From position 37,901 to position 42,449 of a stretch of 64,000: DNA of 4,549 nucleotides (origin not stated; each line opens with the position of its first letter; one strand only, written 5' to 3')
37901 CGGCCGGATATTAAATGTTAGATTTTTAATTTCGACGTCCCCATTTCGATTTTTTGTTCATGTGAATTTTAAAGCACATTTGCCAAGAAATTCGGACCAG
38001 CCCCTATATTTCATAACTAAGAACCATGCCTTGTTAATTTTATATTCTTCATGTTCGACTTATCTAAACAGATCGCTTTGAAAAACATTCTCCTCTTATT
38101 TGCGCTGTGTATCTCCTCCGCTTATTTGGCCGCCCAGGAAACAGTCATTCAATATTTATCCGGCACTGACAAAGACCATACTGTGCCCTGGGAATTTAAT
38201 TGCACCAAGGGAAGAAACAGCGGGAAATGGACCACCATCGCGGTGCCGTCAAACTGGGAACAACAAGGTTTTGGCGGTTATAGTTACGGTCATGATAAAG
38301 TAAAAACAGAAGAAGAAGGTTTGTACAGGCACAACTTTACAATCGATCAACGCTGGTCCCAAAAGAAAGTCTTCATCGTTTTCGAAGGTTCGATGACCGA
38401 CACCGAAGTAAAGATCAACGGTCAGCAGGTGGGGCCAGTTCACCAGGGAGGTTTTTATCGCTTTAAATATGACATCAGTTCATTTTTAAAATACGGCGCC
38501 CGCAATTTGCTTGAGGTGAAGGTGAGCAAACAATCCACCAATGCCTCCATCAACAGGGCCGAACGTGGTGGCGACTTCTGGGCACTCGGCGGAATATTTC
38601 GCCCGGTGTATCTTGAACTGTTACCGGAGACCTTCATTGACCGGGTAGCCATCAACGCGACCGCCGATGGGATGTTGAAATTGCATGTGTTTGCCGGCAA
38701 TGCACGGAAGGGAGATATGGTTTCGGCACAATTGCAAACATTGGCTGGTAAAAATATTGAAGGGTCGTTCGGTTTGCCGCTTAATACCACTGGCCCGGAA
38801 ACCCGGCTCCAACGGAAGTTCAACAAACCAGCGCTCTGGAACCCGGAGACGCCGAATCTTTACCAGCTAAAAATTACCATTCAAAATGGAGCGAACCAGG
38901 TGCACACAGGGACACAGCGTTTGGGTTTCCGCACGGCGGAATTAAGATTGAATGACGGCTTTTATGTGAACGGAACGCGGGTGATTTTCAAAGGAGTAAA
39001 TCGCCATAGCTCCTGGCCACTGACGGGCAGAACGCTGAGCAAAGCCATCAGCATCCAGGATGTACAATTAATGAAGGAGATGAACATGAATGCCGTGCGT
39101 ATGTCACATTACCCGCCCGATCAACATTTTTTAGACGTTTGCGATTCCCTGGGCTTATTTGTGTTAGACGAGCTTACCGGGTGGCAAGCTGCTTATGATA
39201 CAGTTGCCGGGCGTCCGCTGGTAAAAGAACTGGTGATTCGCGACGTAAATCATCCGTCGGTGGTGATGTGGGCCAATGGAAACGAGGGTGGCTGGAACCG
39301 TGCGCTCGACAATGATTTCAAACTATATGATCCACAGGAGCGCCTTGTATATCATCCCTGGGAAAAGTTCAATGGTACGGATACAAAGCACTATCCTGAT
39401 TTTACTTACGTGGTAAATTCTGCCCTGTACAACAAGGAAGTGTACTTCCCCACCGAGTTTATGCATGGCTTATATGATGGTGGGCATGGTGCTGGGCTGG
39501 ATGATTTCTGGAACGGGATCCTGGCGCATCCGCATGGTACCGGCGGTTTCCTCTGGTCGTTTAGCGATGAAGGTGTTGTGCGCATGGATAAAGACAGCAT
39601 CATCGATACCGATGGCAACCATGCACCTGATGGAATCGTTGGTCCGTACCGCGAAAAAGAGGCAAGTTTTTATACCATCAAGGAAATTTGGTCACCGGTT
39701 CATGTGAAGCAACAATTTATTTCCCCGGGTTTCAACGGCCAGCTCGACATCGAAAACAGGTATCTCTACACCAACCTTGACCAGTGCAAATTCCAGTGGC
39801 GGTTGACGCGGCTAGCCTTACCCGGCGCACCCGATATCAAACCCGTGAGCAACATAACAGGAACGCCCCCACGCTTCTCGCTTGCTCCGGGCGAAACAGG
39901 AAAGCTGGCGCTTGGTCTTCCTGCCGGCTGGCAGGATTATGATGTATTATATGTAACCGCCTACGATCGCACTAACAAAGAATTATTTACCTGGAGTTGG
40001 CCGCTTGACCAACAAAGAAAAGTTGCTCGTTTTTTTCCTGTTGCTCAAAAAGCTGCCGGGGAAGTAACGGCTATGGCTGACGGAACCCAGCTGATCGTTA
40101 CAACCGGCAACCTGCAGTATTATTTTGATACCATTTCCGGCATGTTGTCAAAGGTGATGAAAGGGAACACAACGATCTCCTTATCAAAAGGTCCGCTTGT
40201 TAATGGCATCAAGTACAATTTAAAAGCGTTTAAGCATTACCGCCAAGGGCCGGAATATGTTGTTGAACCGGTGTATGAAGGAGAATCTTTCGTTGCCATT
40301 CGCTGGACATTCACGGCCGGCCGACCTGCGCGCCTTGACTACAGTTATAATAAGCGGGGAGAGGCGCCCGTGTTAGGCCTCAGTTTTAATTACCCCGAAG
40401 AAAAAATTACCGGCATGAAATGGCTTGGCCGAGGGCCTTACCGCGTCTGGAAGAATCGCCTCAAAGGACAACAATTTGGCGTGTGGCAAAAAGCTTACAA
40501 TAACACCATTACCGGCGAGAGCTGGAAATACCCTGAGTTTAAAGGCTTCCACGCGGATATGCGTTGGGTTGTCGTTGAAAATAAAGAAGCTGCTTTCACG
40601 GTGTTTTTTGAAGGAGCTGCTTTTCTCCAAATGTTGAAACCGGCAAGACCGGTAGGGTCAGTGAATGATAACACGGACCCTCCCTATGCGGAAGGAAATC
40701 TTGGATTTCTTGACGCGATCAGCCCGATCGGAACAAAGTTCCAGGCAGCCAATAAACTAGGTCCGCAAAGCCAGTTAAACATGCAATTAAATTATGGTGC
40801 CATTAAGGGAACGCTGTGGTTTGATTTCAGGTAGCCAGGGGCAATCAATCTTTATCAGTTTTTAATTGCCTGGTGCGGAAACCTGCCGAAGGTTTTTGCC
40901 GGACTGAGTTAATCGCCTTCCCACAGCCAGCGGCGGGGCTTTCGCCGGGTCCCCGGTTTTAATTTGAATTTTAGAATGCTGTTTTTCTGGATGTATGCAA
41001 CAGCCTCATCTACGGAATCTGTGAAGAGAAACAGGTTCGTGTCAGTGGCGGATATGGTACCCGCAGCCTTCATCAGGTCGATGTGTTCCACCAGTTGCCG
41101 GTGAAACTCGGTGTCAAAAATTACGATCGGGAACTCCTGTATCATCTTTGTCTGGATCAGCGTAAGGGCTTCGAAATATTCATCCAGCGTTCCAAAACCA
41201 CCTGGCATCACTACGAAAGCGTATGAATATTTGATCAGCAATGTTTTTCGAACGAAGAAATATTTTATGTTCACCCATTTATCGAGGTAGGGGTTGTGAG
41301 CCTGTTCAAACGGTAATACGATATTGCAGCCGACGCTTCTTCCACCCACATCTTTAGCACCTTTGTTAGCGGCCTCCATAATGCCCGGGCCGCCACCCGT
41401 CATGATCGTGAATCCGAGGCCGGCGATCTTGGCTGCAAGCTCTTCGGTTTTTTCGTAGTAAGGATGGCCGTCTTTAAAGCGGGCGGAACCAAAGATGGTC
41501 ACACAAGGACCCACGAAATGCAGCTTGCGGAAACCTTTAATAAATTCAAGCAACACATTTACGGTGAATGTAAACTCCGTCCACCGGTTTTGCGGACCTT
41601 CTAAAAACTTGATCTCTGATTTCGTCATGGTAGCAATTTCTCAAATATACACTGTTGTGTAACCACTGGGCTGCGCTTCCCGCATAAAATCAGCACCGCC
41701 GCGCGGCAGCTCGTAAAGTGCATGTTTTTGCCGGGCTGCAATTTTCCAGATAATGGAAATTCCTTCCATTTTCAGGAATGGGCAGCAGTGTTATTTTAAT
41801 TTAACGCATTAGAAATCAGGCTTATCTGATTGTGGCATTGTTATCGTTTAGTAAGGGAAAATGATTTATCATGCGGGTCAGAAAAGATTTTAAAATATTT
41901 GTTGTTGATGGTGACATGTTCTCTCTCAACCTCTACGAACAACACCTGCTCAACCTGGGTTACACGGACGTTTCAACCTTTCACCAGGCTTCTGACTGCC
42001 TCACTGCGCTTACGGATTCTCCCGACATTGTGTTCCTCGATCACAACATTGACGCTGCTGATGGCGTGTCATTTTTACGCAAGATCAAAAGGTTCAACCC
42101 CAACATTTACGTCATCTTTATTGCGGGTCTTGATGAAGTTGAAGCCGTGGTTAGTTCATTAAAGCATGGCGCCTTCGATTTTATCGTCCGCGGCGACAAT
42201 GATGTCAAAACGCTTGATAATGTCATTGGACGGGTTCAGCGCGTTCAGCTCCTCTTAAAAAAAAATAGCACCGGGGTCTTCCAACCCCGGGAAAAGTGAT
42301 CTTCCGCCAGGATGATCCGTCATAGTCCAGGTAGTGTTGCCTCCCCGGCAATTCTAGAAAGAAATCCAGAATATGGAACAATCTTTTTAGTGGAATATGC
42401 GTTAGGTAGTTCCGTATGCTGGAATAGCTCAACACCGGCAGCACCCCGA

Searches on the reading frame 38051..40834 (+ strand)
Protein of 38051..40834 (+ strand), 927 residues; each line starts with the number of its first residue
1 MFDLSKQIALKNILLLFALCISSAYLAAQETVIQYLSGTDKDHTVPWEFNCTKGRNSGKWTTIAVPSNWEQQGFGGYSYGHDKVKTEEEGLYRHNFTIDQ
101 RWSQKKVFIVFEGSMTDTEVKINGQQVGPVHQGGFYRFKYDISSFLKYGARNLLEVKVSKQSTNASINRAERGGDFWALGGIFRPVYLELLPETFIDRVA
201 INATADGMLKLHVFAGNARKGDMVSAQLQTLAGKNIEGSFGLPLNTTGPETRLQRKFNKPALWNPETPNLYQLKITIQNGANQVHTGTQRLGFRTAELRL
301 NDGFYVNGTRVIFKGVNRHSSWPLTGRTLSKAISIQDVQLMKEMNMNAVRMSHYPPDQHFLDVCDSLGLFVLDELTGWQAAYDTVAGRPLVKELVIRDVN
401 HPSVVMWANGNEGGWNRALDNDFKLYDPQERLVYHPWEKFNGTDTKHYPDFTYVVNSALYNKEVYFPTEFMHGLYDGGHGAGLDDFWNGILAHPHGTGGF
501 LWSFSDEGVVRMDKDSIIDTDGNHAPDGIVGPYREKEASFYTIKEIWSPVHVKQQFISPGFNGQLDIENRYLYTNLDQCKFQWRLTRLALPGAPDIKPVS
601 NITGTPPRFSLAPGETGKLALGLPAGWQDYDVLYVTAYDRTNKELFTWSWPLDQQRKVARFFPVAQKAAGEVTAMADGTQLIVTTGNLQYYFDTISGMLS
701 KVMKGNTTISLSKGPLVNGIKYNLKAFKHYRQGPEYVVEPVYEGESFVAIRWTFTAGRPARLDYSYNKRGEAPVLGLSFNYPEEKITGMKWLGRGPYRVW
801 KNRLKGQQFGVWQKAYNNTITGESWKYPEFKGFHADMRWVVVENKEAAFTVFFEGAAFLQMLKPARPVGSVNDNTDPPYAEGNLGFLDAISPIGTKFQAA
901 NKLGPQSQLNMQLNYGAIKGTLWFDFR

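Call 52: search_protein_families(library=pfam, proteins=[window:38051-40834:+], max_evalue=0.0001)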
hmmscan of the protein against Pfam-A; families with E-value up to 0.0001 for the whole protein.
window:38051-40834:+ (927 aa): 5 families
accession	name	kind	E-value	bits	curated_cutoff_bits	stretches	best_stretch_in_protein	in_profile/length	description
PF02836.23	Glyco_hydro_2_C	-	7e-32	111.2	21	1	302-428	6-154/302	Glycosyl hydrolases family 2, TIM barrel domain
PF02837.24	Glyco_hydro_2_N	-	7.6e-22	78.5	28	1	61-189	32-166/169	Glycosyl hydrolases family 2, sugar binding domain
PF00703.27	Glyco_hydro_2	-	2.1e-10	41.8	23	1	207-294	18-109/109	Glycosyl hydrolases family 2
PF02929.23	Bgal_small_N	-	7.5e-09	36.1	25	1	747-847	88-183/248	Beta galactosidase small chain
PF22666.2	Glyco_hydro_2_N2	-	3.2e-08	34.3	27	1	87-173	47-132/167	Glycosyl hydrolase 2 galactose-binding domain-like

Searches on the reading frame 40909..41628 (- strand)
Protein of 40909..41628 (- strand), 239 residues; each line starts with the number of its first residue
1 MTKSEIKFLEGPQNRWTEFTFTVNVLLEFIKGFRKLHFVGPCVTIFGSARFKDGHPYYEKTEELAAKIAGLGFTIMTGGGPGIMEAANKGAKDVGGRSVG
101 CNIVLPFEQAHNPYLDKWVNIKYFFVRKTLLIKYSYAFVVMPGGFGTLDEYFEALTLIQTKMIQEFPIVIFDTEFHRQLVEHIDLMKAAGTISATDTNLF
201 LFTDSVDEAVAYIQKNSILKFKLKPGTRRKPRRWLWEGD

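Call 51: search_protein_families(library=pfam, proteins=[window:40909-41628:-], max_evalue=0.0001)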
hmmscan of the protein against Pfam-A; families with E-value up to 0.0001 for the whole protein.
window:40909-41628:- (239 aa): 2 families
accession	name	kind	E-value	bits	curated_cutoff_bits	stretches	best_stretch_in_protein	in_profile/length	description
PF03641.19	Lysine_decarbox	-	7.7e-33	113.9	27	1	84-212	1-130/131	Possible lysine decarboxylase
PF18306.6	LDcluster4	-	7.1e-16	58.6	26.3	1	43-157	4-116/151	SLOG cluster4 family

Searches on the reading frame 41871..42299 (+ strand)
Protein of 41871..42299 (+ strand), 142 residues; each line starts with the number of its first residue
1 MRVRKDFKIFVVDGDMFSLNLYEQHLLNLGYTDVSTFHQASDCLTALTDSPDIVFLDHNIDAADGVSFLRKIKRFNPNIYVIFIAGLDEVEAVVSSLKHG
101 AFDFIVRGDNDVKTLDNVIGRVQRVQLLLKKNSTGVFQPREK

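Call 51: search_protein_families(library=pfam, proteins=[window:41871-42299:+], max_evalue=0.0001)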
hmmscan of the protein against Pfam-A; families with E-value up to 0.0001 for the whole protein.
window:41871-42299:+ (142 aa): 1 family
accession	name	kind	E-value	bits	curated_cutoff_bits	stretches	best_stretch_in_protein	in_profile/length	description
PF00072.30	Response_reg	-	5.2e-15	56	30.2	1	9-106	1-98/111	Response regulator receiver domain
